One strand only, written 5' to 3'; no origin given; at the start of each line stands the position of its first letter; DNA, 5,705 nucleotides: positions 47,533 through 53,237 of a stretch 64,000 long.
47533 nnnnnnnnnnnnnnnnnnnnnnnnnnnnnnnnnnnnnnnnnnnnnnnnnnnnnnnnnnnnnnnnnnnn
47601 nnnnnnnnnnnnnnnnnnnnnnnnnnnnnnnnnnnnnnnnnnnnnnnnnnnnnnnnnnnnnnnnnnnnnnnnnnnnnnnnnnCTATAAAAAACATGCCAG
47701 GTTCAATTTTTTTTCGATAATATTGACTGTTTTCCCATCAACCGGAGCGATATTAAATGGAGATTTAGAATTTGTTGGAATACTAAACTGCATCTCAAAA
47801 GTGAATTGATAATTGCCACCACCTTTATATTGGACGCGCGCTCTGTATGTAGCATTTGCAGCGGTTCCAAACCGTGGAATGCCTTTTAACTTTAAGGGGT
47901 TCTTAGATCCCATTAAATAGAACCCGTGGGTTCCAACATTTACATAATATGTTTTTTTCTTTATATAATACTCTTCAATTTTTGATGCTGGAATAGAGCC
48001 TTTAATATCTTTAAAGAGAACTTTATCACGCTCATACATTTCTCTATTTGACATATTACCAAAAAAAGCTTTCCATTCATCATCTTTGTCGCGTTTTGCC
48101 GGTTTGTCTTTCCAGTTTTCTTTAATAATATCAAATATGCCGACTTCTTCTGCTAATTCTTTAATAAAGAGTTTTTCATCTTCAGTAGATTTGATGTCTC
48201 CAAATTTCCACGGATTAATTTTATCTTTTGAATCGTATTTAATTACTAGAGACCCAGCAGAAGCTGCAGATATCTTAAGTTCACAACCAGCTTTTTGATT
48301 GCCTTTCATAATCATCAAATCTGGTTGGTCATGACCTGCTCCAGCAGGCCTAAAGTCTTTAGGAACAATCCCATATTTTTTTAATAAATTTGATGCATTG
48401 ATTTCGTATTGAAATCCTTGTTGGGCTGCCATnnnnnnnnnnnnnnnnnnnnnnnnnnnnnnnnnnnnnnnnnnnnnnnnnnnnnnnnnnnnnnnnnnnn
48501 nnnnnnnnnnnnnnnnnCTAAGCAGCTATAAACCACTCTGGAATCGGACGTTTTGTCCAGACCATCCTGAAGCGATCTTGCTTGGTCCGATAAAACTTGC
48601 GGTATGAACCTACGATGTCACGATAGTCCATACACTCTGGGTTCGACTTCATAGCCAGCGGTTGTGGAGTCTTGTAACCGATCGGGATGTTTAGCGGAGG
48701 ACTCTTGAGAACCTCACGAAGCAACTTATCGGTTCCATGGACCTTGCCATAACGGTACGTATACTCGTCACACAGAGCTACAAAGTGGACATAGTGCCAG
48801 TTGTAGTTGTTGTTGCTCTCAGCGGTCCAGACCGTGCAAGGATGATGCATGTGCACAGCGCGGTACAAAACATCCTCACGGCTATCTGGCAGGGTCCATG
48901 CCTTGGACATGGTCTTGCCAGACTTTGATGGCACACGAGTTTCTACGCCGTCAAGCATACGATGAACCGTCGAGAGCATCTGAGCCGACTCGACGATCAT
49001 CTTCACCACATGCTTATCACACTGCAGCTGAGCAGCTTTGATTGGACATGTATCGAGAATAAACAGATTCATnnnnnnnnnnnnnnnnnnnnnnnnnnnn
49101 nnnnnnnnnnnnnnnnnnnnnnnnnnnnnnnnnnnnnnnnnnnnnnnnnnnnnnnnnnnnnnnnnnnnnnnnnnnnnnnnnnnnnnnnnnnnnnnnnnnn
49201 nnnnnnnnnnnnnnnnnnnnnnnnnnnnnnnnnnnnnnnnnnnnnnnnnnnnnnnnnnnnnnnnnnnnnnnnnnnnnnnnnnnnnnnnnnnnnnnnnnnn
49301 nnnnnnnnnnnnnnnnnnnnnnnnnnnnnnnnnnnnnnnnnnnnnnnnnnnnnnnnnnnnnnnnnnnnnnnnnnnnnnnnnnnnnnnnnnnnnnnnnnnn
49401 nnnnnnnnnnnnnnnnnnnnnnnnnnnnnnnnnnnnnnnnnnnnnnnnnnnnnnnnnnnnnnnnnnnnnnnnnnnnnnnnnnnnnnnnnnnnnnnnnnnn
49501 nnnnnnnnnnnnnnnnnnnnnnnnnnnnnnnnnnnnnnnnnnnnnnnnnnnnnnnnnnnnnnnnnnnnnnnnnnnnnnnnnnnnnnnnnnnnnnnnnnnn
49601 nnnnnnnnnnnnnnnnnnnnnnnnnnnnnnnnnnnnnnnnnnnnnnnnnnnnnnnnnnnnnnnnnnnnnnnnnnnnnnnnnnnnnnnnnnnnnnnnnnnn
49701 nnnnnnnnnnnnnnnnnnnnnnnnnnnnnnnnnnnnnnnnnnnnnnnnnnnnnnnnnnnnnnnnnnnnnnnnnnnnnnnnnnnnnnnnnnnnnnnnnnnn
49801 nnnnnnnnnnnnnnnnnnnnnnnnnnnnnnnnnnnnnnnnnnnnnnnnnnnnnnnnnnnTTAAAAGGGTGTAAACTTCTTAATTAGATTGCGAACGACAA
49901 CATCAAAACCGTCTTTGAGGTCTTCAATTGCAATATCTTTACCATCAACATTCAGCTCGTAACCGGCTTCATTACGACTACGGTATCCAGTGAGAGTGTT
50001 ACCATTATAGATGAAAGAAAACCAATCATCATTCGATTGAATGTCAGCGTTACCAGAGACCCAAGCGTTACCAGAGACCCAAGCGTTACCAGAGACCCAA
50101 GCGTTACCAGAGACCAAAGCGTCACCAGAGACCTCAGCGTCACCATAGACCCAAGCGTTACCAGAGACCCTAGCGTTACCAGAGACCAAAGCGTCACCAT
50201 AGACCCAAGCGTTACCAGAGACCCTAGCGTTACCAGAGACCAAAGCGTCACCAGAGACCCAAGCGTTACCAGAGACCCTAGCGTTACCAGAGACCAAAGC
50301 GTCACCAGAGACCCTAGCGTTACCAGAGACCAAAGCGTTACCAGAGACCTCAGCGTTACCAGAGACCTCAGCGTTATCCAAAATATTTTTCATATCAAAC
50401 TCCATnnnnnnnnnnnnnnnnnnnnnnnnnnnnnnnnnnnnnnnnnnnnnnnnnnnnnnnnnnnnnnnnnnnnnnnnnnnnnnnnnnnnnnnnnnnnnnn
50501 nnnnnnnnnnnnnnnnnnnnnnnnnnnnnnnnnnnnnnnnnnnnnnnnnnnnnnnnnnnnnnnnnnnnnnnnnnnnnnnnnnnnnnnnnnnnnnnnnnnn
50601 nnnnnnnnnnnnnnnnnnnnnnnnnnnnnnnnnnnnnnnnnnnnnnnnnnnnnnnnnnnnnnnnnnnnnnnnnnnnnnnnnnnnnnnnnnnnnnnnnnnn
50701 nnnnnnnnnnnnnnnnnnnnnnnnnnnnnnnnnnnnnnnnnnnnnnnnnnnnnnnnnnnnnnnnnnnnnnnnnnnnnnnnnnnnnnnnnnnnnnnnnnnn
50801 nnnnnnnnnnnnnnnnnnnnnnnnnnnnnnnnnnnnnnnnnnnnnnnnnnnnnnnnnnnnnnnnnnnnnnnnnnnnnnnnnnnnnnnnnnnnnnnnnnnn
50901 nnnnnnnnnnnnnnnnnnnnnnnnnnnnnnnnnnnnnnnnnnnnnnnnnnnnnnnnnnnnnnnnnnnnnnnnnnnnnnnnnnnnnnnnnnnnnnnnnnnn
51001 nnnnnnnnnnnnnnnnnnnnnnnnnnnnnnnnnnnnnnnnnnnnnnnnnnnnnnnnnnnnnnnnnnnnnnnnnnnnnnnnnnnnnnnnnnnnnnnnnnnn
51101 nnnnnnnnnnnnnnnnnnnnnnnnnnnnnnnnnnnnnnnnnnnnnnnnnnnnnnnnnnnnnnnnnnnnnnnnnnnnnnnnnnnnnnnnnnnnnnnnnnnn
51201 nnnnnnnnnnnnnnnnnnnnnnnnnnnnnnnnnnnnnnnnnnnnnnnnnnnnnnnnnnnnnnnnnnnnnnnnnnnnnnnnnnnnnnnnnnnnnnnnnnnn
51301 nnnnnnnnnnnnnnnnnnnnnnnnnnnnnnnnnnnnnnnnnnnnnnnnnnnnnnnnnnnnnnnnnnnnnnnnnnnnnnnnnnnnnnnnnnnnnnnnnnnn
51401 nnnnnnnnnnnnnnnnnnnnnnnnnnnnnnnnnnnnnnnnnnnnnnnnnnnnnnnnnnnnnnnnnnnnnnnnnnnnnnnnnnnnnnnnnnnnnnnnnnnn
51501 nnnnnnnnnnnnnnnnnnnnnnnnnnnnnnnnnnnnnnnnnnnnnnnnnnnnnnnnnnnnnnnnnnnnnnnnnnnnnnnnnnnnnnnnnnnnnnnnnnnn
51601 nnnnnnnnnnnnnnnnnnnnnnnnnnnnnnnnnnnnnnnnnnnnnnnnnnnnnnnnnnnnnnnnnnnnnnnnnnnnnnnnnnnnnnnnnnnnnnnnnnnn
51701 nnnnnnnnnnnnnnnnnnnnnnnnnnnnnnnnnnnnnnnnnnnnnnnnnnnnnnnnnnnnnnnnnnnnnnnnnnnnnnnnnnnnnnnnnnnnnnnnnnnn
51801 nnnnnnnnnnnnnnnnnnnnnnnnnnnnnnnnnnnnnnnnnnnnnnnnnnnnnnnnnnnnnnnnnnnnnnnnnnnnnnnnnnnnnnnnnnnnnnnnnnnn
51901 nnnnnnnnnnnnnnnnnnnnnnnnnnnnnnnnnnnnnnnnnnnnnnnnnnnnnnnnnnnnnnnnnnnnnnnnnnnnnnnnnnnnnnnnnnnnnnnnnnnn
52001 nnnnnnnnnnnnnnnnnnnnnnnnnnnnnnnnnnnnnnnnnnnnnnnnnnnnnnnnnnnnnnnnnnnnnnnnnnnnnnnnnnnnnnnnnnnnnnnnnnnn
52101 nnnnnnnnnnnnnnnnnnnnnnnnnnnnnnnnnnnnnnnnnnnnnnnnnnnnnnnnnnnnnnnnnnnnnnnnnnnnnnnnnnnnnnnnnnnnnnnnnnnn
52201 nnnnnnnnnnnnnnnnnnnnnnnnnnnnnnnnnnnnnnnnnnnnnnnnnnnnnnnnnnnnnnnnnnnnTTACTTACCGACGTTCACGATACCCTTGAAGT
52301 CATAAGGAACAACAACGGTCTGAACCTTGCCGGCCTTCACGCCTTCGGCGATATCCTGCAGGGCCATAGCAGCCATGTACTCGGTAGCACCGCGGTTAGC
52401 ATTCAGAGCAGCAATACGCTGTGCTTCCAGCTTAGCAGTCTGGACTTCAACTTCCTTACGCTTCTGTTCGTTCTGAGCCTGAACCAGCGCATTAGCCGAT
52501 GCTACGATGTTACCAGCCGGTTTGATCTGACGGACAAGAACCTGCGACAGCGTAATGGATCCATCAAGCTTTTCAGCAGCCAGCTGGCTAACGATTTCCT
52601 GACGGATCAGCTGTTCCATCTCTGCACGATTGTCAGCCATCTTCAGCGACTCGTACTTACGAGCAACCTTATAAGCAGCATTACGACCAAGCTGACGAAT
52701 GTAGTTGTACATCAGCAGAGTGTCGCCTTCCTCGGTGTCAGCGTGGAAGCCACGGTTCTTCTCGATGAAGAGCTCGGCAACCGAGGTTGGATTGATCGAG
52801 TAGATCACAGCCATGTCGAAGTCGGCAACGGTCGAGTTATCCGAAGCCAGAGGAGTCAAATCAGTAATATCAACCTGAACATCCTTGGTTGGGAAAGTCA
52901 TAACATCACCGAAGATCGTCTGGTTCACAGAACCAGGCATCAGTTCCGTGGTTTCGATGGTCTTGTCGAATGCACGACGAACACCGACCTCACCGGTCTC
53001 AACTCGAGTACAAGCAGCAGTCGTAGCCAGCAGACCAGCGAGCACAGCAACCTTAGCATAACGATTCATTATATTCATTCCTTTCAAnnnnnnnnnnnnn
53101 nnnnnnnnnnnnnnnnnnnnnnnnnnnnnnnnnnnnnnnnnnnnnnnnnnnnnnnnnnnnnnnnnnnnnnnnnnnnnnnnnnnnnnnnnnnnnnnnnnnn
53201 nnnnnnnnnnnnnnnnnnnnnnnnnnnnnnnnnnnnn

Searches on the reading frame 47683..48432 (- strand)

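Call 14: search_protein_families(library=pfam, proteins=[window:47683-48432:-], max_evalue=0.001)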
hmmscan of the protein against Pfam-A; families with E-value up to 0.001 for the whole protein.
window:47683-48432:- (249 aa): 0 families

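Call 24: search_protein_families(library=ncbifam, proteins=[window:47683-48432:-], max_evalue=0.01)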
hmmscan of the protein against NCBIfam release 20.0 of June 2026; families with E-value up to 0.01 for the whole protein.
window:47683-48432:- (249 aa): 0 families

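Call 52: search_protein_families(library=phrogs, proteins=[window:47683-48432:-], max_evalue=0.001)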
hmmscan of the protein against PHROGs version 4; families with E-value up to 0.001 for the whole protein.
window:47683-48432:- (249 aa): 1 family
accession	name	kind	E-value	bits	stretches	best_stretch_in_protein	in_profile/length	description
phrog_26930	-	unknown function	5.1e-16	59.5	1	2-224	54-250/698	-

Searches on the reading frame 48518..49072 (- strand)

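Call 104: search_protein_families(library=pfam, proteins=[window:48518-49072:-], max_evalue=0.01)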
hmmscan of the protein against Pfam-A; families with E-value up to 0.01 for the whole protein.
window:48518-49072:- (184 aa): 1 family
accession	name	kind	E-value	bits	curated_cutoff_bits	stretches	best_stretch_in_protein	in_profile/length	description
PF03013.19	Pyr_excise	-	6.2e-05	23.7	23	1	1-108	1-72/81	Pyrimidine dimer DNA glycosylase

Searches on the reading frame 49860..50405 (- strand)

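Call 104: search_protein_families(library=pfam, proteins=[window:49860-50405:-], max_evalue=0.01)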
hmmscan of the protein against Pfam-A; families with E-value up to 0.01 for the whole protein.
window:49860-50405:- (181 aa): 3 families
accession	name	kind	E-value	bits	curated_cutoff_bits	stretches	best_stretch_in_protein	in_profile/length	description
PF18836.7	B_solenoid_ydck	-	4e-24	82.8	30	3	74-88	3-17/17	YdcK Beta solenoid repeat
PF04519.19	Bactofilin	-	1.7e-06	28.6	27.9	1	16-95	5-79/98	Polymer-forming cytoskeletal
PF17711.6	DUF5556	-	0.0098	16.3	29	0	93-124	83-114/178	Family of unknown function (DUF5556)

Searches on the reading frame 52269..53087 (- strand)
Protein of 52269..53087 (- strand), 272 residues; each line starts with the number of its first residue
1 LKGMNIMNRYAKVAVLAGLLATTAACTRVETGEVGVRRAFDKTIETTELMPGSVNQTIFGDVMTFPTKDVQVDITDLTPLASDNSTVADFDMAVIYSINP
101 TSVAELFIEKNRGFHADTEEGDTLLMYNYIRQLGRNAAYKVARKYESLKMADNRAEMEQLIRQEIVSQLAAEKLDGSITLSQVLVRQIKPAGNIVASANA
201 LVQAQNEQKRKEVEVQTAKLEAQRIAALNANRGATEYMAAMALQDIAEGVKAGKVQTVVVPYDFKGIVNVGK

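Call 23: search_protein_families(library=pfam, proteins=[window:52269-53087:-], max_evalue=0.001)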
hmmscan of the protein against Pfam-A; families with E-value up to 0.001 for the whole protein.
window:52269-53087:- (272 aa): 1 family
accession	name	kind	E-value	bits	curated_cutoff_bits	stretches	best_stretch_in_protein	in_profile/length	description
PF01145.31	Band_7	-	4.8e-14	53.2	23.6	1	28-222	2-176/176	SPFH domain / Band 7 family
